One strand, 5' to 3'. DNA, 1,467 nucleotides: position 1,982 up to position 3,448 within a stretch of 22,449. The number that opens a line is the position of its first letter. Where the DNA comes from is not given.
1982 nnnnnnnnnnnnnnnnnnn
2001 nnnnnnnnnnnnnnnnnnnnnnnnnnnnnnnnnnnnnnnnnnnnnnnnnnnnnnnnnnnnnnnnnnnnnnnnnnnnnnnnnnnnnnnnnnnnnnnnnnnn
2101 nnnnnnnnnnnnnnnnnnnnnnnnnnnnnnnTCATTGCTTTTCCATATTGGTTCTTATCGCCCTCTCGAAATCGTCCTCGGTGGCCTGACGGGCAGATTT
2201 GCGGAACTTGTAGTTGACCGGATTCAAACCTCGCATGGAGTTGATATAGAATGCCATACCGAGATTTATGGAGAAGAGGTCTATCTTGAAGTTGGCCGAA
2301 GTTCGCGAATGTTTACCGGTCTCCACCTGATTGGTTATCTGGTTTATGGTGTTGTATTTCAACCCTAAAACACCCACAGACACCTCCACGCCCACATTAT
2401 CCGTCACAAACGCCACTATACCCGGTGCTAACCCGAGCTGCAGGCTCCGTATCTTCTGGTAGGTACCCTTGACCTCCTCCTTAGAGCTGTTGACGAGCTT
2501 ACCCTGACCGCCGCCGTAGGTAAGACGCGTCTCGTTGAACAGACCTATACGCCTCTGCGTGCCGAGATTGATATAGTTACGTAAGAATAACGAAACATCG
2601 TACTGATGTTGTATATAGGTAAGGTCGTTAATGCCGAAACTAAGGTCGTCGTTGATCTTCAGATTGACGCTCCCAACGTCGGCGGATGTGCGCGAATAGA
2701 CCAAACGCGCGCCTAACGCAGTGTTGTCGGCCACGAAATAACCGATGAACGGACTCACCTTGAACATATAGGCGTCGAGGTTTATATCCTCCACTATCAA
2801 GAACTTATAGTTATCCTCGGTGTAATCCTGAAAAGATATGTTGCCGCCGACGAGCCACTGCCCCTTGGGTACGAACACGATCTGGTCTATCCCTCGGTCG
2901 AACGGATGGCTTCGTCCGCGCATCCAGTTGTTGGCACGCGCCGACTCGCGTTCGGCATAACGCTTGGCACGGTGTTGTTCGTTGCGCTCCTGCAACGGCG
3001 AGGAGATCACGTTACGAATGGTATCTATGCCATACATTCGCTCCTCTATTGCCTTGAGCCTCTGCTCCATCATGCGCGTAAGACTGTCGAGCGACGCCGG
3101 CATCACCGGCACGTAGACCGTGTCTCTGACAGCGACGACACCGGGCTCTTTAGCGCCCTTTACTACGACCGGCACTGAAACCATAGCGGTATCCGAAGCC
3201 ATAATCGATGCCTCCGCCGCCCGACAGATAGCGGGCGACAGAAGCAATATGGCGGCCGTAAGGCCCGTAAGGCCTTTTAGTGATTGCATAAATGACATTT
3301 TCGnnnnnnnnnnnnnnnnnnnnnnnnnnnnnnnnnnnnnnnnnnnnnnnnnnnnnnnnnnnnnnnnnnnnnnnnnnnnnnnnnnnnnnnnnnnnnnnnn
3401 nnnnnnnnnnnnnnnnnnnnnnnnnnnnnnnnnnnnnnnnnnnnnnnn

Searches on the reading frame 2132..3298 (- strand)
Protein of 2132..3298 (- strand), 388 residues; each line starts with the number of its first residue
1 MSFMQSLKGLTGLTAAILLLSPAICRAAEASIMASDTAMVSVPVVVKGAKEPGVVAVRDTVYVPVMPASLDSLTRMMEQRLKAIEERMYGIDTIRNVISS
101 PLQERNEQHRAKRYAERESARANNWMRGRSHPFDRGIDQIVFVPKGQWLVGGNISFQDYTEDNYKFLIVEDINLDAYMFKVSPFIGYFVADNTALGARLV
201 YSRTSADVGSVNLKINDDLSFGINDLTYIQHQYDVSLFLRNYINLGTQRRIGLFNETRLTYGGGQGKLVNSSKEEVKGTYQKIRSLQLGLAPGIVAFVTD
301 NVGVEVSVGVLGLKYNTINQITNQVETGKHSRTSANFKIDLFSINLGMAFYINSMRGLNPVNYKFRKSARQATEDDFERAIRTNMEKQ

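Call 10: search_protein_families(library=pfam, proteins=[window:2132-3298:-])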
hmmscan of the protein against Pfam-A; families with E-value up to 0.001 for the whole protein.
window:2132-3298:- (388 aa): 1 family
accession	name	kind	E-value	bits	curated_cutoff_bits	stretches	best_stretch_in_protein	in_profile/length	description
PF13505.12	OMP_b-brl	-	0.00062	20.4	28.7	0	145-350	19-175/175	Outer membrane protein beta-barrel domain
